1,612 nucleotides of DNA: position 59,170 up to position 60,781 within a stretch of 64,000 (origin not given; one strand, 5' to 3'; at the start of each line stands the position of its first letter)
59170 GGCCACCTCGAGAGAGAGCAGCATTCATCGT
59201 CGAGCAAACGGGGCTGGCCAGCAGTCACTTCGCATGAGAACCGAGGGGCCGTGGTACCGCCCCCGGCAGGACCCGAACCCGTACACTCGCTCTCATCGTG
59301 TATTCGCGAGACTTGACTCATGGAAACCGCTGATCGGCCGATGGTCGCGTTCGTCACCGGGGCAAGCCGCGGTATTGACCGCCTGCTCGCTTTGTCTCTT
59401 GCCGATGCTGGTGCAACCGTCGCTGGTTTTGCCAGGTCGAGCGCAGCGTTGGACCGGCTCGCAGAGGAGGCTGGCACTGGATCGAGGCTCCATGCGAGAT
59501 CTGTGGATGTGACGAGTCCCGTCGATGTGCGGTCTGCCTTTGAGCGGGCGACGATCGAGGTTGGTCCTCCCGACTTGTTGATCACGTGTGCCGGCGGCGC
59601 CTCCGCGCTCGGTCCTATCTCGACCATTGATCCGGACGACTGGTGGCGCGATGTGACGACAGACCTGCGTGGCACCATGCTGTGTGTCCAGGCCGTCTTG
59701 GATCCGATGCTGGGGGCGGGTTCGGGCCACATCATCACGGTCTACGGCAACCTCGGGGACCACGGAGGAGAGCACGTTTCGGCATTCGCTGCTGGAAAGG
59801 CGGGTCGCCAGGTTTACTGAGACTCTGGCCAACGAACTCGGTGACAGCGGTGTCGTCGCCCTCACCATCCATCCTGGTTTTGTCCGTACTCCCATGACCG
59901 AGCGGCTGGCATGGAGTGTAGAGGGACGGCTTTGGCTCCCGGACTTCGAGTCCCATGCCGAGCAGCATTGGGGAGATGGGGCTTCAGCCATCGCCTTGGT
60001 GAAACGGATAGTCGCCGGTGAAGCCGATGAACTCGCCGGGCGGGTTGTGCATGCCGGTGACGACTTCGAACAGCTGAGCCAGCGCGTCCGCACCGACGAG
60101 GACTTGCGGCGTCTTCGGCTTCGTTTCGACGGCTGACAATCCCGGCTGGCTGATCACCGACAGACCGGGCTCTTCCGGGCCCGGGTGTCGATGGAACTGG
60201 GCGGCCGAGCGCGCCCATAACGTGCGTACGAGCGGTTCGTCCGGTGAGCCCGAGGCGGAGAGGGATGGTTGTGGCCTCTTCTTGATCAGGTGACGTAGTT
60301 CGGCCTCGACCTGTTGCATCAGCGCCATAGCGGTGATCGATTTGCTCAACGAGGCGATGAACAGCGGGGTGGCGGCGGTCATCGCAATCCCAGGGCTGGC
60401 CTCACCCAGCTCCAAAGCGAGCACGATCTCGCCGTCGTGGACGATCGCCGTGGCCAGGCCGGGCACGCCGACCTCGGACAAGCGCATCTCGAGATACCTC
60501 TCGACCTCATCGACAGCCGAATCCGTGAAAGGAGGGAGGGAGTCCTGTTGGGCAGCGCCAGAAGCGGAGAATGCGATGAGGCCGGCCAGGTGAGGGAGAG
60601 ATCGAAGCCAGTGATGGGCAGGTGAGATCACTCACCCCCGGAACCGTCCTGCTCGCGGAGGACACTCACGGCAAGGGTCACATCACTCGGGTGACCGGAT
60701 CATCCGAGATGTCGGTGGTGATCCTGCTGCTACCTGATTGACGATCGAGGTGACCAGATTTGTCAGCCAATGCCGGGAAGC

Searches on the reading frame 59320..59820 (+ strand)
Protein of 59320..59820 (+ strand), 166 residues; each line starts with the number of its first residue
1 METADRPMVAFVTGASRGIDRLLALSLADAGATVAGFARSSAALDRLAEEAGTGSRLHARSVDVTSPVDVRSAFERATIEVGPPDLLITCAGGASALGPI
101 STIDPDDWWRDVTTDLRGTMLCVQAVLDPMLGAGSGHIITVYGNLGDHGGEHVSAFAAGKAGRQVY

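Call 54: search_protein_families(library=ncbifam, proteins=[window:59320-59820:+], max_evalue=0.00001)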
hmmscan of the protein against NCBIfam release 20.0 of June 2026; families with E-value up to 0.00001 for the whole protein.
window:59320-59820:+ (166 aa): 166 families (the best 25 are shown)
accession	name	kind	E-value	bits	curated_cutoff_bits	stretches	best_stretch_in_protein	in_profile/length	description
NF005806.0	PRK07666.1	equivalog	3.6e-24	85.4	286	1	9-162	9-162/239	3-ketoacyl-ACP reductase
NF009466.0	PRK12826.1-2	subfamily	2.3e-23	82.9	222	1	8-162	4-160/248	3-oxoacyl-ACP reductase FabG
NF004526.0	PRK05872.1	subfamily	1.1e-22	80.6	276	1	8-163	11-164/297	short-chain dehydrogenase/reductase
NF004791.0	PRK06138.1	equivalog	1.8e-22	79.9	312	1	9-161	7-158/252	SDR family oxidoreductase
NF053701.1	CsHdxCHCADhChcB2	equivalog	1.8e-20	73.5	350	1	8-162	4-158/245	cis-4-hydroxycyclohexanecarboxylate dehydrogenase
NF005594.0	PRK07326.1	equivalog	3.9e-20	72.4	271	1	8-162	7-159/237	SDR family oxidoreductase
NF005672.0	PRK07454.1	equivalog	4.7e-20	71.8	234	1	8-161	7-160/241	SDR family oxidoreductase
NF005474.0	PRK07074.1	equivalog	8.9e-20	71.4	361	1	9-162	5-155/259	SDR family oxidoreductase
NF004197.0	PRK05653.1-1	equivalog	1.6e-19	70.5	332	1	8-162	8-162/249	3-oxoacyl-ACP reductase FabG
NF005495.0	PRK07109.1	subfamily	2.3e-19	69.9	264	1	8-162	9-163/334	SDR family oxidoreductase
NF004203.0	PRK05653.2-4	subfamily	3.2e-19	69.3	313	1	7-163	6-164/260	3-oxoacyl-ACP reductase FabG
NF005559.1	PRK07231.1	subfamily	4.4e-19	69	215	1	9-161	6-158/249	glucose 1-dehydrogenase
NF005488.0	PRK07097.1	equivalog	7.7e-19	67.8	369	1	9-163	12-166/266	gluconate 5-dehydrogenase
TIGR04316.1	dhbA_paeA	equivalog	9.4e-19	68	300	1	10-164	1-155/250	2,3-dihydro-2,3-dihydroxybenzoate dehydrogenase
NF006114.0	PRK08263.1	subfamily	1.7e-18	66.8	290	1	9-160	5-153/280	short chain dehydrogenase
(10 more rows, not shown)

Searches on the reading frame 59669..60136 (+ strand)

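Call 54: search_protein_families(library=ncbifam, proteins=[window:59669-60136:+], max_evalue=0.00001)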
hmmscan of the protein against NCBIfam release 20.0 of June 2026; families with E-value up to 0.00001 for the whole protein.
window:59669-60136:+ (155 aa): 1 family
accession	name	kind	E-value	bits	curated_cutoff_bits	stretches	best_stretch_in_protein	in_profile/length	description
NF005489.0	PRK07102.1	equivalog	7.1e-07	29.1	267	1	46-81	155-190/243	SDR family oxidoreductase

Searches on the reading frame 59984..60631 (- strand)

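Call 54: search_protein_families(library=ncbifam, proteins=[window:59984-60631:-], max_evalue=0.00001)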
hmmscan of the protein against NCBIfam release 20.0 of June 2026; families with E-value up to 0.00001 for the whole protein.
window:59984-60631:- (215 aa): 0 families

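Call 61: search_protein_families(library=pfam, proteins=[window:59984-60631:-], max_evalue=0.01)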
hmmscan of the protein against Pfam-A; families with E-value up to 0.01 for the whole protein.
window:59984-60631:- (215 aa): 1 family
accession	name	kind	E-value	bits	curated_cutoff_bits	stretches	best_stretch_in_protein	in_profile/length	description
PF00144.29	Beta-lactamase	-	2.8e-11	43.6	27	1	46-111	4-71/329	Beta-lactamase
